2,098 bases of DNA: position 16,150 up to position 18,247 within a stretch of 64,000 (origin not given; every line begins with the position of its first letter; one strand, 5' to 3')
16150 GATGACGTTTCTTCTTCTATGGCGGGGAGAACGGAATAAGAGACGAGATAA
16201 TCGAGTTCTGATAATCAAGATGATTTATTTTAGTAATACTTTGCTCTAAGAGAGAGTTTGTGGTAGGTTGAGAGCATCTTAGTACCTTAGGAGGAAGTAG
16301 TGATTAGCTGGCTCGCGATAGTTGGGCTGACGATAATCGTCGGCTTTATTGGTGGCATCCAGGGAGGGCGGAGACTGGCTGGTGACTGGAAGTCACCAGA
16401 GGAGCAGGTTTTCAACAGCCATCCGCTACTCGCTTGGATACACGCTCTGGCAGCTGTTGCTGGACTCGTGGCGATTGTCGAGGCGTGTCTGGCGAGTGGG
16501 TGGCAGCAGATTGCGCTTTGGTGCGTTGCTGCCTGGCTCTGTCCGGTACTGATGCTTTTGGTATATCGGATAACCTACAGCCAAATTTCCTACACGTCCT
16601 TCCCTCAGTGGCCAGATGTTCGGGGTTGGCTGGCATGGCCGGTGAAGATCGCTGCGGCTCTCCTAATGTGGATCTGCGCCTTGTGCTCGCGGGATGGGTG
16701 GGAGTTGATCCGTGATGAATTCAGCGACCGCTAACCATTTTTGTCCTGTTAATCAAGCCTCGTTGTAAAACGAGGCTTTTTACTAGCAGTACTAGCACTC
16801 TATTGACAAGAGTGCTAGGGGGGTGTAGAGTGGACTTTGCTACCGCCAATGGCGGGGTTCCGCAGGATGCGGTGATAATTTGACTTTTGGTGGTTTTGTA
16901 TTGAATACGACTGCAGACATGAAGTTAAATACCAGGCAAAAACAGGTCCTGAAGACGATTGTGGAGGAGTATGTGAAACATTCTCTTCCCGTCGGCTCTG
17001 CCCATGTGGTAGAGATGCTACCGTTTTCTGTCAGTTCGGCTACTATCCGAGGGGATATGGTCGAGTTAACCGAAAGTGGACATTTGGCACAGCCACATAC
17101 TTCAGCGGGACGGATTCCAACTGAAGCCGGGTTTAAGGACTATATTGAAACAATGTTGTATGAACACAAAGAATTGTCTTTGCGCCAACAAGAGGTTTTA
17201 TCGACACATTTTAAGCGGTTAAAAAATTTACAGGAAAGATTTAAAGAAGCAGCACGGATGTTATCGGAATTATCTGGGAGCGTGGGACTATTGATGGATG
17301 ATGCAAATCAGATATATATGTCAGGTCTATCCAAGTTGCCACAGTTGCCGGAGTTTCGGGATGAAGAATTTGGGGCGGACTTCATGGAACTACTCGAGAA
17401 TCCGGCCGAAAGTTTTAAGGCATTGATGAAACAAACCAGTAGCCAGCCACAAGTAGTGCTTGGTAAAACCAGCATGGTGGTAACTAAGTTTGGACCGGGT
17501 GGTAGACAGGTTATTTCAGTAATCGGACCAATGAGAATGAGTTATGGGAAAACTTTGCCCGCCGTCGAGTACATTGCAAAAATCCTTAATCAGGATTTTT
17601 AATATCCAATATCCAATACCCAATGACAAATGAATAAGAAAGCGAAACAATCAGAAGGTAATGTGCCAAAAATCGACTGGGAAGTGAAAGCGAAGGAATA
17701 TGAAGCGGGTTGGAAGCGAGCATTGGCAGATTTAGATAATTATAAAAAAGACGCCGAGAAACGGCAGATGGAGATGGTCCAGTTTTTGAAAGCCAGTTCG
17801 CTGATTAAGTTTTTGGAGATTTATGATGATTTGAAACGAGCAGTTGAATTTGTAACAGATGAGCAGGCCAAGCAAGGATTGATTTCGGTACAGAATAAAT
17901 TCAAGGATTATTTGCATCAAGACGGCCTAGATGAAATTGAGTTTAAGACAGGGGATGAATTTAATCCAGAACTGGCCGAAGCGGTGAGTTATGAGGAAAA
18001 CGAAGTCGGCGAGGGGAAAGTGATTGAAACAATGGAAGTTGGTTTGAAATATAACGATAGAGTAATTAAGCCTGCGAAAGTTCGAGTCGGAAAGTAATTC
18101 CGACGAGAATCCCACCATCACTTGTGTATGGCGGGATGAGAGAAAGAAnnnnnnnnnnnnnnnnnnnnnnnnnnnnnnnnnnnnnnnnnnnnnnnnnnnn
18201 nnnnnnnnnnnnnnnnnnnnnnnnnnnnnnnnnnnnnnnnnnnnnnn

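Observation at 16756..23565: CIRCE-controlled hrcA-grpE-dnaK-dnaJ operon interrupted by two unknown genes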

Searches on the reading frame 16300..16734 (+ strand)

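Call 3: search_protein_families(library=pfam, proteins=[window:16300-16734:+], max_evalue=0.1)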
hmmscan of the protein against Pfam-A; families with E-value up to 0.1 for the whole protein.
window:16300-16734:+ (144 aa): 0 families

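Call 5: search_protein_families(library=ncbifam, proteins=[window:16300-16734:+], max_evalue=1)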
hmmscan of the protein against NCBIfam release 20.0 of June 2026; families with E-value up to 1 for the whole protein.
window:16300-16734:+ (144 aa): 1 family
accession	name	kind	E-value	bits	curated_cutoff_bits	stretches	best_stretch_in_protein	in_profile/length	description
TIGR00769.1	AAA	superfamily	0.03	13.2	387.2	1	28-98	285-356/472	NTP/NDP exchange transporter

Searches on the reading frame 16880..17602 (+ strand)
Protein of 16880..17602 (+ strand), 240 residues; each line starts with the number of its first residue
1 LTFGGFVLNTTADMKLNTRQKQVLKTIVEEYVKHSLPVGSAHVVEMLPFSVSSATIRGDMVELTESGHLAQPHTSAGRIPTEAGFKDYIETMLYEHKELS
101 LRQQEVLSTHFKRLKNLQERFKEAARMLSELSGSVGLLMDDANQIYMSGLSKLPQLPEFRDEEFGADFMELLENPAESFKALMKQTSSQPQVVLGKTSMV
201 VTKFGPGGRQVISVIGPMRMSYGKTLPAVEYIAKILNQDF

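Call 3: search_protein_families(library=pfam, proteins=[window:16880-17602:+], max_evalue=0.1)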
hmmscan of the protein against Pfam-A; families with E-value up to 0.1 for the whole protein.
window:16880-17602:+ (240 aa): 4 families
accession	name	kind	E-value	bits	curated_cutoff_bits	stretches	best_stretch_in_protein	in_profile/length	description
PF01628.27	HrcA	-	6.6e-13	49.6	22.2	1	114-225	95-214/215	HrcA protein C terminal domain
PF08220.18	HTH_DeoR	-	0.0015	18.7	21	1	49-76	24-51/57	DeoR-like helix-turn-helix domain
PF03444.21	HrcA_DNA-bdg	-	0.015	15.4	21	1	16-66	2-50/79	Winged helix-turn-helix transcription repressor, HrcA DNA-binding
PF01726.22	LexA_DNA_bind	-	0.03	14.5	23.7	0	15-68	3-55/65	LexA DNA binding domain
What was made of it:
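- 16901..17602 (+): hrcA, a short form of 227-240 aa depending on the start chosen (TTG 16880, TTG 16901 with a GGTGG ribosome-binding site, or ATG 16919). Call 3: PF01628 E 6.6e-13.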

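Call 5: search_protein_families(library=ncbifam, proteins=[window:16880-17602:+], max_evalue=1)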
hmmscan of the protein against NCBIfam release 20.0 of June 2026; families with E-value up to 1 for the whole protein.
window:16880-17602:+ (240 aa): 4 families
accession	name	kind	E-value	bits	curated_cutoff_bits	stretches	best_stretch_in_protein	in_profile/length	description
TIGR00331.1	hrcA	equivalog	8.8e-45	153.7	197.2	2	18-141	2-126/338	heat-inducible transcriptional repressor HrcA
NF003033.0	PRK03911.1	equivalog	2.1e-19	70.2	248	1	18-112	5-99/264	HrcA family transcriptional regulator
NF053704.1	TransRegCcpNBacil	equivalog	0.0032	16.9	260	1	14-72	1-53/208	transcriptional regulator CcpN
NF008154.0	PRK10906.1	equivalog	0.042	13.1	331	1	20-82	3-61/252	DeoR/GlpR family transcriptional regulator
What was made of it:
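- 16901..17602 (+): Call 5: TIGR00331 E 8.8e-45, below cut-off.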

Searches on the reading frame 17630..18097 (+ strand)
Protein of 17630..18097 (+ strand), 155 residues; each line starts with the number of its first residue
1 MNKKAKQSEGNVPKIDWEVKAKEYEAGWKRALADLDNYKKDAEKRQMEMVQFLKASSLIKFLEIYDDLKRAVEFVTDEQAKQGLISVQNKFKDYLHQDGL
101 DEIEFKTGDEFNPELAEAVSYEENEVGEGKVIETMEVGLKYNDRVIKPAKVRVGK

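Call 3: search_protein_families(library=pfam, proteins=[window:17630-18097:+], max_evalue=0.1)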
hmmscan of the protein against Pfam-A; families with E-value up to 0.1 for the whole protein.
window:17630-18097:+ (155 aa): 3 families
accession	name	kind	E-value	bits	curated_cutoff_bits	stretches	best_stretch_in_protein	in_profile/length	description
PF01025.24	GrpE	-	2.9e-30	105.6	25.8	1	16-155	22-165/165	GrpE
PF04486.18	SchA_CurD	-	0.043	14.4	24.2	1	26-98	23-93/119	SchA/CurD like domain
PF16937.10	T3SS_HrpK1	-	0.072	13.1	30.9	1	2-61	38-97/251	Type III secretion system translocator protein, HrpF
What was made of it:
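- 17630..18097 (+): grpE. Call 3: PF01025 E 2.9e-30.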

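Call 14: find_related_loci(query=window:17630-18097:+, collection=genome_contigs, flank=8000)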
Query window:17630-18097:+ (155 aa) in genome_contigs; peptide patterns used: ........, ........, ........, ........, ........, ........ (x = any residue, [..] = any of these).
119 stretches matched a pattern; 7 encode a relative of the query (tblastn E <= 1e-3); 7 distinct loci.
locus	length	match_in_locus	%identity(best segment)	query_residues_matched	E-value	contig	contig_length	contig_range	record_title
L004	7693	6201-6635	78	4-155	6e-75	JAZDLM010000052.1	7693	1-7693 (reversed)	MAG: bacterium isolate MEGAHIT-group-0.594 k141_10393881, whole genome shotgun sequence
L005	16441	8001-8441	78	1-155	8e-75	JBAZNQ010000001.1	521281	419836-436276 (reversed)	MAG: Patescibacteria group bacterium isolate SO_2017_LW4_73 scaffold_47_c1_LW137-91_2017, whole genome shotgun sequence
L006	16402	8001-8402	84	15-155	1e-74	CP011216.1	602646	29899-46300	MAG: candidate division Kazan bacterium GW2011_GWA1_50_15 chromosome, complete genome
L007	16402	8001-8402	82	15-155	2e-72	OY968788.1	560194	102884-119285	MAG: uncultured bacterium isolate MFD04716.bin.1.3 genome assembly, chromosome: 1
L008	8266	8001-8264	70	1-84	2e-30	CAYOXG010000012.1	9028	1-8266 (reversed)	MAG TPA_asm: uncultured Candidatus Saccharibacteria bacterium isolate SRP062349_co6_151 genome assembly, contig: NODE_63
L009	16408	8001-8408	33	23-154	3e-18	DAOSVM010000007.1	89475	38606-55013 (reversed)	MAG TPA_asm: Ignavibacteriales bacterium isolate AMR_MDS_2163 NODE_175_length_89475_cov_6.583002, whole genome shotgun s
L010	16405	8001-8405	35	24-154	9e-17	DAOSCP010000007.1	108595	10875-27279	MAG TPA_asm: Ignavibacteriales bacterium isolate AMR_MDS_1854 NODE_126_length_108595_cov_15.715755, whole genome shotgun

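Call 63: search_protein_families(library=pfam, proteins=[L006:8797-9291:+], max_evalue=1)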
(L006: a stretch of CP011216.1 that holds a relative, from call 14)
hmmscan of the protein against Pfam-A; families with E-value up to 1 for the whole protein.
L006:8797-9291:+ (164 aa): 1 family
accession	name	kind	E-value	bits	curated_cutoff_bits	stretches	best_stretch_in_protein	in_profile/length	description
PF06196.17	DUF997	-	0.35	11.3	26.3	1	142-163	43-64/77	Protein of unknown function (DUF997)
